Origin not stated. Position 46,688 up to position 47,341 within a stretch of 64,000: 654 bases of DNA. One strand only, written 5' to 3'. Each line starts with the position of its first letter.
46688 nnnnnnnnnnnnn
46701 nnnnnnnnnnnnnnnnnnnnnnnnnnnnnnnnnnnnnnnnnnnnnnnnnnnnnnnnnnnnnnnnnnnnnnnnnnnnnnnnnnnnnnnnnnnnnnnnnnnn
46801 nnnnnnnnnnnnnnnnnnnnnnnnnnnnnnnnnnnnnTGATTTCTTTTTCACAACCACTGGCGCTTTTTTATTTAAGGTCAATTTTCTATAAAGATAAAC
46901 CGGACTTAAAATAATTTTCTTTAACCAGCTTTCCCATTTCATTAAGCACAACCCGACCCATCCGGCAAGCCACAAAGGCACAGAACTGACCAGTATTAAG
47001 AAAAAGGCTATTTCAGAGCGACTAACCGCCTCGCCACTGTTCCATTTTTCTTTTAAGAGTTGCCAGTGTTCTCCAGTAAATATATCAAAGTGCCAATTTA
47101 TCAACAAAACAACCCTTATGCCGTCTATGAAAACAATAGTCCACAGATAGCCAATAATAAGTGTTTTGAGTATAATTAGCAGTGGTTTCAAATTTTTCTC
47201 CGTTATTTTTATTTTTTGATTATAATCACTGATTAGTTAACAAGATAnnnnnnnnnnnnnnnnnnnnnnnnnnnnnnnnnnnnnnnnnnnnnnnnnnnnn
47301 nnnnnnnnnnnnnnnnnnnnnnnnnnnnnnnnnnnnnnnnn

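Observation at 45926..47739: Duplicated 'WHFDI' two-helix membrane module; the longer copy is fused to a NERD-like (PD-(D/E)xK-like) domain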

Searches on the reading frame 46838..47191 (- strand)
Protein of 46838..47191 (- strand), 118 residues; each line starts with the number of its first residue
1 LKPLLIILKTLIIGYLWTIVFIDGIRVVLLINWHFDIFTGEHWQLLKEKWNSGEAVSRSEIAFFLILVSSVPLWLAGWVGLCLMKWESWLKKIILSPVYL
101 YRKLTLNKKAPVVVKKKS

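Call 41: find_homologous_proteins(query=A4, max_evalue=0.01)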
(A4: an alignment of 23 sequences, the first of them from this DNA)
Query A4 (23 sequences) (118 aa, profile of the alignment): 42 proteins with E <= 0.01 among 673 candidates.
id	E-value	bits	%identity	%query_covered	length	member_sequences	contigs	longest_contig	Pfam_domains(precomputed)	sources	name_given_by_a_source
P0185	2.5e-34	135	27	66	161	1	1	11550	-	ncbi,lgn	-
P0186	4.6e-33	131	22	55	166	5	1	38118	-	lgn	-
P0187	9.4e-33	130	25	47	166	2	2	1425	-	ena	-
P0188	6.2e-32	128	29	91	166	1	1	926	-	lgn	-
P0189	6.5e-32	128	29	92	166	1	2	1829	-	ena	-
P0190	1.8e-31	126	29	100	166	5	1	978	-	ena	-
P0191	2.5e-31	126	23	48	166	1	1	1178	-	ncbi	-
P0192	1.4e-29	120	24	81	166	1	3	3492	-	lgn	-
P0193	5.8e-29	118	72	83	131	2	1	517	-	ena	-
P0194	7.0e-29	118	22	92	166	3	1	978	-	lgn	-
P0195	1.7e-28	117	29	92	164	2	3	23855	-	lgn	-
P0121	1.0e-26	111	28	80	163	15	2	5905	-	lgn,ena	-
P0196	1.2e-26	111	71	91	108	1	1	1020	-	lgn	-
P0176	1.2e-26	111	28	92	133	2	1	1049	-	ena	-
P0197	1.3e-26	110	75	100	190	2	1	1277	-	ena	-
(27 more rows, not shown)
